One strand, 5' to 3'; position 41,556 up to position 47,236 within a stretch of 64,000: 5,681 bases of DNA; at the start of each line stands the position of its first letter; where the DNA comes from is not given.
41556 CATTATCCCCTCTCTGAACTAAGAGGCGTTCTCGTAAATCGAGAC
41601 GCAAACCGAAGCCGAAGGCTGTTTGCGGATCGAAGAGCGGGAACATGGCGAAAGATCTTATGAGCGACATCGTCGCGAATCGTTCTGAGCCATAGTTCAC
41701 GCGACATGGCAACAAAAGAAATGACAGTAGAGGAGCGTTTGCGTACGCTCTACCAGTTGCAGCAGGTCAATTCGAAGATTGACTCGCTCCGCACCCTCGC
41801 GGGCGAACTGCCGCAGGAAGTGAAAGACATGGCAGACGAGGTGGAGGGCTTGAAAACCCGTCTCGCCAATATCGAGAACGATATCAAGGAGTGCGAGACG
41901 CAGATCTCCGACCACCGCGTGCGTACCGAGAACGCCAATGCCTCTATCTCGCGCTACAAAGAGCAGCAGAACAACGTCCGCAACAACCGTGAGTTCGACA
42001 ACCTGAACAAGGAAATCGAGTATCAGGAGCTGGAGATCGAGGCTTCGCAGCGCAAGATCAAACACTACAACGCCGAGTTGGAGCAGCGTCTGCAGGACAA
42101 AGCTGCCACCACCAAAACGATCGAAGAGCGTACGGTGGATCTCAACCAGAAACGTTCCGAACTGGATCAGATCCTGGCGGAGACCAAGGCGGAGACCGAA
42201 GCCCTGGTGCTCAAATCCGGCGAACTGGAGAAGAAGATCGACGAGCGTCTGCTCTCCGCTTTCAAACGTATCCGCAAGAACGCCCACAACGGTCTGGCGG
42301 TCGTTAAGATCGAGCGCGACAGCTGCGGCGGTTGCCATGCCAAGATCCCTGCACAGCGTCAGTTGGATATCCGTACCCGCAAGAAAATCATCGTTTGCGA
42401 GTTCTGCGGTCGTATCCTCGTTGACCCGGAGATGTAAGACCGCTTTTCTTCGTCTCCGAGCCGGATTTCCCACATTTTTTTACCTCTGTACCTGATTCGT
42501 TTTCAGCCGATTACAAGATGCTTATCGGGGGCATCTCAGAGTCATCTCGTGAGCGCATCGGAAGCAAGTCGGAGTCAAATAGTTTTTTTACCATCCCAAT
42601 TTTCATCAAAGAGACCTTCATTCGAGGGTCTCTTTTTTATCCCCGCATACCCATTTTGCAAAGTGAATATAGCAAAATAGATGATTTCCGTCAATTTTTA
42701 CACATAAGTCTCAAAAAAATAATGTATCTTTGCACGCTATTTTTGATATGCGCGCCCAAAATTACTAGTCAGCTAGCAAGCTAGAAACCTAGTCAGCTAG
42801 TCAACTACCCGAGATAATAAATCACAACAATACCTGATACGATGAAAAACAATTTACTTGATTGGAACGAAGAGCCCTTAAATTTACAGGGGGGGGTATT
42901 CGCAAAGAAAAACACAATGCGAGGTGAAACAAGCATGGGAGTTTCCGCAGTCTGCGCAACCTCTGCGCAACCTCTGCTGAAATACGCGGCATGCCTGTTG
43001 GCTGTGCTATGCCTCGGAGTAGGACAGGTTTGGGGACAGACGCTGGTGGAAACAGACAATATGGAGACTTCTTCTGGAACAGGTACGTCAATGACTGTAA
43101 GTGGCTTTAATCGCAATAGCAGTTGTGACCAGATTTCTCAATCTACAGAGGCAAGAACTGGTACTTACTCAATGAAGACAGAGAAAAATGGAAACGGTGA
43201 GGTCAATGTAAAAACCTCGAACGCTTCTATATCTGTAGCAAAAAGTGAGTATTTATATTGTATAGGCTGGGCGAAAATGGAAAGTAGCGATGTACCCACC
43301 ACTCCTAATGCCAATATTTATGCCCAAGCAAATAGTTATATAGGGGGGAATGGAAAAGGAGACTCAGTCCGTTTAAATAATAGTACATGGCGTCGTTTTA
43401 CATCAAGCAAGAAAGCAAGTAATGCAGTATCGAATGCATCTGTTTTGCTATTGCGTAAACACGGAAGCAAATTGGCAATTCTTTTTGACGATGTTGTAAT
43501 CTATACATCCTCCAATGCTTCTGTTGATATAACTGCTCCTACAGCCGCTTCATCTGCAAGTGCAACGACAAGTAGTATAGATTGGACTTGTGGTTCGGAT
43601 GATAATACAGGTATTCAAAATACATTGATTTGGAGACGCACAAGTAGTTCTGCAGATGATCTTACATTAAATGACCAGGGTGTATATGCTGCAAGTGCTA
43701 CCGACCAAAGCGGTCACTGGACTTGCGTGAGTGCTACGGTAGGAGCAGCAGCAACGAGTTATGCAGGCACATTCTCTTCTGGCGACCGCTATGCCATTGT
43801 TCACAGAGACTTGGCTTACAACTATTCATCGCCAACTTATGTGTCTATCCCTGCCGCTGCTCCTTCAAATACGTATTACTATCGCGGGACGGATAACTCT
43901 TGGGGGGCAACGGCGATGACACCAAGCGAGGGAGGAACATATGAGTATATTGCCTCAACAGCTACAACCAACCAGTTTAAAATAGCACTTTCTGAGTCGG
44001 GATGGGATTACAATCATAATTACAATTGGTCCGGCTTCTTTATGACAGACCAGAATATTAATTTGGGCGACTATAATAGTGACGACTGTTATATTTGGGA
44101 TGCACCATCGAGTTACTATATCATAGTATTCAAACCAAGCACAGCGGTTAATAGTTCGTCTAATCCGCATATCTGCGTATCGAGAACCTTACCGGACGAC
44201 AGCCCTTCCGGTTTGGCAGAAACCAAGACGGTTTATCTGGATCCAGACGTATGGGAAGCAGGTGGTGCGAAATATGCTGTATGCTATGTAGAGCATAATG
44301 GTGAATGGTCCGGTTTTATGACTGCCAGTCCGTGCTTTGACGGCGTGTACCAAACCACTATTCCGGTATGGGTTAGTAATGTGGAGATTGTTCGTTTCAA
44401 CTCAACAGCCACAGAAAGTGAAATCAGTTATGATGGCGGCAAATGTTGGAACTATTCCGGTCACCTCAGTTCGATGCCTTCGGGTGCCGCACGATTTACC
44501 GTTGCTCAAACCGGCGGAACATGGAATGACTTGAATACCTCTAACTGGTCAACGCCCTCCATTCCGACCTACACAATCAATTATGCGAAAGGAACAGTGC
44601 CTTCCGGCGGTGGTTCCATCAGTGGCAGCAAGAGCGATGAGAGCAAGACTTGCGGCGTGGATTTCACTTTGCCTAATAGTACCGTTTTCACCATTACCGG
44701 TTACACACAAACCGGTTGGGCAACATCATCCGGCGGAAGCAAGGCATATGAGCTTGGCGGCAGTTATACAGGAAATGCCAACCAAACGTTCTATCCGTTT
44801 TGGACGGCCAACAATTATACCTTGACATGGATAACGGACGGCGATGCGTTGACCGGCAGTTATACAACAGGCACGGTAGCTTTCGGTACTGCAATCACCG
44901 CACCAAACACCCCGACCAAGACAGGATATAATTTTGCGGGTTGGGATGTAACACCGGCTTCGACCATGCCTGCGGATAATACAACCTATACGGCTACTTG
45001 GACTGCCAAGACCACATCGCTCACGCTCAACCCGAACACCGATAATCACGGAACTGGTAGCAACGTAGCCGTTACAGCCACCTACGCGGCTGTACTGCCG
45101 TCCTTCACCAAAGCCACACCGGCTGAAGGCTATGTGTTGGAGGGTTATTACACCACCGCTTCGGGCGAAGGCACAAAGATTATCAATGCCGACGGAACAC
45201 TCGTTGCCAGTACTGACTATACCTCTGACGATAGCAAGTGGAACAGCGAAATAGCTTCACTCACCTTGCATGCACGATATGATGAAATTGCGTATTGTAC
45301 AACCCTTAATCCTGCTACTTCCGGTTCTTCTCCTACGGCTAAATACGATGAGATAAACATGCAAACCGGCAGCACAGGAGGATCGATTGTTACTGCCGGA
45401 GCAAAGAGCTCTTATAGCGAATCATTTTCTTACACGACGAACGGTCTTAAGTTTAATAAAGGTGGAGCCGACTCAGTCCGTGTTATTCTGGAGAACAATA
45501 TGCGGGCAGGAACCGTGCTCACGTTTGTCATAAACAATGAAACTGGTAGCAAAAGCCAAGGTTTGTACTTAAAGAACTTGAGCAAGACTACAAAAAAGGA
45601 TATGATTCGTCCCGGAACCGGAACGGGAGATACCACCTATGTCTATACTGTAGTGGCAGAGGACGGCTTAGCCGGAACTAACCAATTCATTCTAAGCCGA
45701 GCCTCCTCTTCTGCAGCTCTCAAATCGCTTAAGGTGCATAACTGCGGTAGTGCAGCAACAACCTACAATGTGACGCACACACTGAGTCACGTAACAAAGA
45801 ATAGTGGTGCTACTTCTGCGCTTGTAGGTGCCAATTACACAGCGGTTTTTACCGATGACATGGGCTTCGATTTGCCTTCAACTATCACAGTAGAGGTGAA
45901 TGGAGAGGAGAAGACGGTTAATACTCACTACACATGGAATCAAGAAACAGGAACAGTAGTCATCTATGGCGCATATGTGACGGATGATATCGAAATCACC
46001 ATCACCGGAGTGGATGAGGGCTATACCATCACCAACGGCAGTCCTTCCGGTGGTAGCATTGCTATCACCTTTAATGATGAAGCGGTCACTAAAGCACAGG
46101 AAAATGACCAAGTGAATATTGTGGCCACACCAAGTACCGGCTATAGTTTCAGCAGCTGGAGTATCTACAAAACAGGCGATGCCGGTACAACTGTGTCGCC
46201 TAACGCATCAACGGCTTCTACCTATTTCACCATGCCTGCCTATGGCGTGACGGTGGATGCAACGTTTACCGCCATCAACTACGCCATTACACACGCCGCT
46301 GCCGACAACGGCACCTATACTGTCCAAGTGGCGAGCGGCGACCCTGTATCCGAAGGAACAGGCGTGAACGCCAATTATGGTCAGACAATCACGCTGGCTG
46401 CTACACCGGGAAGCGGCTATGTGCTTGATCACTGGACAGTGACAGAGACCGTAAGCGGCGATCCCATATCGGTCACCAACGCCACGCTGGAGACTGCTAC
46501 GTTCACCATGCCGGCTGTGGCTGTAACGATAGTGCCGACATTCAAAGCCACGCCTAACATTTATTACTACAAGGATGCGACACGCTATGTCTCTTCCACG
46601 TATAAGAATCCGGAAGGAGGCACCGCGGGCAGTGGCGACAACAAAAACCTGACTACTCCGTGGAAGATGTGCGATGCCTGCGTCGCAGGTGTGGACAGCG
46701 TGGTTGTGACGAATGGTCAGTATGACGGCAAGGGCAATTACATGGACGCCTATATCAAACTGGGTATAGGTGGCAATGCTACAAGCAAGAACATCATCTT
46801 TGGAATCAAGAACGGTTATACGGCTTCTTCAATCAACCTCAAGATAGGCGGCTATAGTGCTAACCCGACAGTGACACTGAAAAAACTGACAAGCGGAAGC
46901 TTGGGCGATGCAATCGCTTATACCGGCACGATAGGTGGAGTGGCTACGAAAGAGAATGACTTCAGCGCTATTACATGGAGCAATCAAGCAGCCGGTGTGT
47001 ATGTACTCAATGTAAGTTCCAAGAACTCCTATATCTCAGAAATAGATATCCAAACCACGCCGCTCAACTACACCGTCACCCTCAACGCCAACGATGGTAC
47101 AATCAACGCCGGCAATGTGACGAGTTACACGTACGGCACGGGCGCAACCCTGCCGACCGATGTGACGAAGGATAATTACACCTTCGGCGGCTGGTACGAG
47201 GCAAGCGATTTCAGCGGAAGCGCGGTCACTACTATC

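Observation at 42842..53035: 3397-aa mosaic surface protein with an internally duplicated module set and a compositional break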

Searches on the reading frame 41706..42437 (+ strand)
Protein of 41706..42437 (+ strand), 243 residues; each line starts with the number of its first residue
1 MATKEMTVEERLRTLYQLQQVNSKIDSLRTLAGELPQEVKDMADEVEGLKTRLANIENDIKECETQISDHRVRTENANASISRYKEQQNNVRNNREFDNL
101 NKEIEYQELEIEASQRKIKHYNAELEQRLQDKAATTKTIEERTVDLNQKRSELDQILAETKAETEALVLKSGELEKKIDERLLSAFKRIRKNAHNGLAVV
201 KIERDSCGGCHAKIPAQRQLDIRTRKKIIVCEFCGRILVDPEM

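Call 11: search_protein_families(library=pfam, proteins=[window:41706-42437:+], max_evalue=0.001)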
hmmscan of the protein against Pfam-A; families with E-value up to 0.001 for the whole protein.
window:41706-42437:+ (243 aa): 2 families
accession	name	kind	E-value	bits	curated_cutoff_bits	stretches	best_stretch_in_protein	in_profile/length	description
PF02591.20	Zn_ribbon_9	-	4.5e-12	46.3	29.1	1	206-238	1-33/33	C4-type zinc ribbon domain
PF19220.6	Rod_CreS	-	0.00077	19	100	0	17-180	14-164/359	Crescentin, rod domain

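Call 18: find_encoding_contigs(protein=window:41706-42437:+, flank=10000, max_places=8)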
Protein window:41706-42437:+ (243 aa): 1 contig read that carries it; 1 place shown.
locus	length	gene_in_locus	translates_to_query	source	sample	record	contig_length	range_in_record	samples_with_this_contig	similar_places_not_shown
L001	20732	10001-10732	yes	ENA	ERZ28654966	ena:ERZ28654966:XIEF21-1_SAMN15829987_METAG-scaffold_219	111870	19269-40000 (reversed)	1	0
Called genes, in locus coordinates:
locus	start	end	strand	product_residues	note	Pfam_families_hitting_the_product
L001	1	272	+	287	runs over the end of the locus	PF01694:Rhomboid, PF08551:DUF1751 (weak)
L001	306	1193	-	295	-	PF03372:Exo_endo_phos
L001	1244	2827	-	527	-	PF00072:Response_reg, PF08665:PglZ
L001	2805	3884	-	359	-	PF01479:S4, PF00849:PseudoU_synth_2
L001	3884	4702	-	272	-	PF03793:PASTA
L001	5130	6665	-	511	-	PF01676:Metalloenzyme, PF06415:iPGM_N, PF01663:Phosphodiest (weak)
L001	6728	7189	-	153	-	PF01668:SmpB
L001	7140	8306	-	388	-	PF01595:CNNM, PF00571:CBS (weak)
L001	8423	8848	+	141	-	PF18347:DUF5606, PF21186:DUF6852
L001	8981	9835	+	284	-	PF01784:DUF34_NIF3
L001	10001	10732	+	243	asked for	-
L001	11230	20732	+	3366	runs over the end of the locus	PF18998:Flg_new_2, PF09479:Flg_new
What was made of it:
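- Checked: The gene caller starts at M32 (42935), giving 3366 aa (call 18).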

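Call 41: search_protein_families(library=ncbifam, proteins=[window:41706-42434:+], max_evalue=0.001)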
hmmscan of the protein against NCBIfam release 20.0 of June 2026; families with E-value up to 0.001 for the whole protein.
window:41706-42434:+ (243 aa): 10 families
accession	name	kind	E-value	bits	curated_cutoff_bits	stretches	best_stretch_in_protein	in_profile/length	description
NF047363.1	Zn_ribbon_CdsZ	equivalog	1.1e-18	67.7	275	1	9-238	2-230/251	zinc ribbon domain regulatory protein CdsZ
TIGR02169.1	SMC_prok_A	equivalog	4.2e-08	31.4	729.4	1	11-214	325-528/1165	chromosome segregation protein SMC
TIGR02168.1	SMC_prok_B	equivalog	8.2e-08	30.5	567.35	1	16-192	791-961/1181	chromosome segregation protein SMC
TIGR04523.1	Mplasa_alph_rch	subfamily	2.3e-06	25.8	270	1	18-180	379-542/745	helix-rich protein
NF045487.1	ASRP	equivalog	1.1e-05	24.3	300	1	17-193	119-484/593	archaea-specific SMC-related protein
NF041035.1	Rad50_Halo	equivalog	2.9e-05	22.7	1000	1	37-181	199-354/883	DNA double-strand break repair ATPase Rad50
NF003034.1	PRK03918.1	equivalog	7e-05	21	700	1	7-177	201-360/878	DNA double-strand break repair ATPase Rad50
NF038350.1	taxis_HmpF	equivalog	9.3e-05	21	200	1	1-177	119-293/553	pilus motility taxis protein HmpF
NF041034.1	Rad50_Sulf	equivalog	0.00069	17.6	1000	1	18-161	210-694/872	DNA double-strand break repair ATPase Rad50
NF045780.1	TrlF_fam_ATP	equivalog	0.00086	18.1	350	0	7-188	503-701/944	TrlF family AAA-like ATPase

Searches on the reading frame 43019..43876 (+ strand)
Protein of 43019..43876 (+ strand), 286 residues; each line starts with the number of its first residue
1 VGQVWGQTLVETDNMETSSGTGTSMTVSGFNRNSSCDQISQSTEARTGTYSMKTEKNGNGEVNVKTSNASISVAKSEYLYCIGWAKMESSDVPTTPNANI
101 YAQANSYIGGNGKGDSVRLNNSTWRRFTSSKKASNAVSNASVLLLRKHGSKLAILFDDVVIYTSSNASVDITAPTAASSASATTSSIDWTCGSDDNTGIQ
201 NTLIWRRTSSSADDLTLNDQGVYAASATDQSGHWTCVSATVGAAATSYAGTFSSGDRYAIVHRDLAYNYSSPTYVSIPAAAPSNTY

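Call 10: search_protein_families(library=pfam, proteins=[window:43019-43876:+], max_evalue=10)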
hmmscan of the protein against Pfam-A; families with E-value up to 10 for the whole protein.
window:43019-43876:+ (286 aa): 0 families

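Call 77: search_solved_structures(query=A6, max_evalue=10)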
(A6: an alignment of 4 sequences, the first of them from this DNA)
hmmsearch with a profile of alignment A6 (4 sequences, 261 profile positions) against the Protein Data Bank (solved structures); distinct sequences matched with E-value up to 10: 1.
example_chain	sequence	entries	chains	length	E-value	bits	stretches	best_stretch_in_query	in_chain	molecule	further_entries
1z8y_A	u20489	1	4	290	0.84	12.4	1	224-251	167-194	Spike glycoprotein E1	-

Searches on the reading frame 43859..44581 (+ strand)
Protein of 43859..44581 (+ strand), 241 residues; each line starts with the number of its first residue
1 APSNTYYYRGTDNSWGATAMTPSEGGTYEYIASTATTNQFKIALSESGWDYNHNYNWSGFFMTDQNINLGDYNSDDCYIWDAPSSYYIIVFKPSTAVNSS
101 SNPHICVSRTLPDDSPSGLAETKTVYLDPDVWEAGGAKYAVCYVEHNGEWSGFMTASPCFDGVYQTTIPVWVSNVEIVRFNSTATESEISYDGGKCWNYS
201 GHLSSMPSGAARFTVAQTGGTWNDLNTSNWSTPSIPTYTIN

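Call 10: search_protein_families(library=pfam, proteins=[window:43859-44581:+], max_evalue=10)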
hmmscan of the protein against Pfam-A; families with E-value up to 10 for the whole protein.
window:43859-44581:+ (241 aa): 1 family
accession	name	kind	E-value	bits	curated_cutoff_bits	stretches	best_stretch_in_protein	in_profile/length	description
PF02012.26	BNR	-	0.23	12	27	1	189-198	2-11/12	BNR/Asp-box repeat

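Call 76: search_solved_structures(query=A5, max_evalue=10)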
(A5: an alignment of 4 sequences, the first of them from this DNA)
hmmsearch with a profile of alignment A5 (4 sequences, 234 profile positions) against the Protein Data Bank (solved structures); distinct sequences matched with E-value up to 10: 0.

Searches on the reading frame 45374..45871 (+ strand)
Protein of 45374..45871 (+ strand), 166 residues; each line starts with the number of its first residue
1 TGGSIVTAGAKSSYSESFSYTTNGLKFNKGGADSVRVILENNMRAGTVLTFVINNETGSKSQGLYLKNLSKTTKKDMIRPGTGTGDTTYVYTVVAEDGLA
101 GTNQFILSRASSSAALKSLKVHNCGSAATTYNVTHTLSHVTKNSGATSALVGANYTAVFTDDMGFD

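Call 10: search_protein_families(library=pfam, proteins=[window:45374-45871:+], max_evalue=10)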
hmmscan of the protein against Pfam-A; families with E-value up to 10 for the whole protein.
window:45374-45871:+ (166 aa): 1 family
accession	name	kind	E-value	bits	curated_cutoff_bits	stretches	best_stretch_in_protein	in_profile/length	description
PF03122.19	Herpes_MCP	-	9.1e-05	20.6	25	1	91-164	1043-1116/1370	Herpes virus major capsid protein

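Call 64: search_solved_structures(query=A4, max_evalue=10)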
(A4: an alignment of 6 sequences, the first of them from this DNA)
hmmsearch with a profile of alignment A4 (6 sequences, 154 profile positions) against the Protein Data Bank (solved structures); distinct sequences matched with E-value up to 10: 0.

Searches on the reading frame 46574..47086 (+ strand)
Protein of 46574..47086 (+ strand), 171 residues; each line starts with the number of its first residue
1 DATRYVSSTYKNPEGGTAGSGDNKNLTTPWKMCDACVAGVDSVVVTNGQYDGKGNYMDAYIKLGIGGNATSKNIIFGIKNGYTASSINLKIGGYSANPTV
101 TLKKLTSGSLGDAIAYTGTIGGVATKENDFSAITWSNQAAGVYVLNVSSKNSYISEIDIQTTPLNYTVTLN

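Call 10: search_protein_families(library=pfam, proteins=[window:46574-47086:+], max_evalue=10)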
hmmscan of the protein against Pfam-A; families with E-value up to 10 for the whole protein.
window:46574-47086:+ (171 aa): 1 family
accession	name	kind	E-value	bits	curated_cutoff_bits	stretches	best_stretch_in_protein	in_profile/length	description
PF07495.19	Y_Y_Y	-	0.00076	19.8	26.6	1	125-168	22-64/65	Y_Y_Y domain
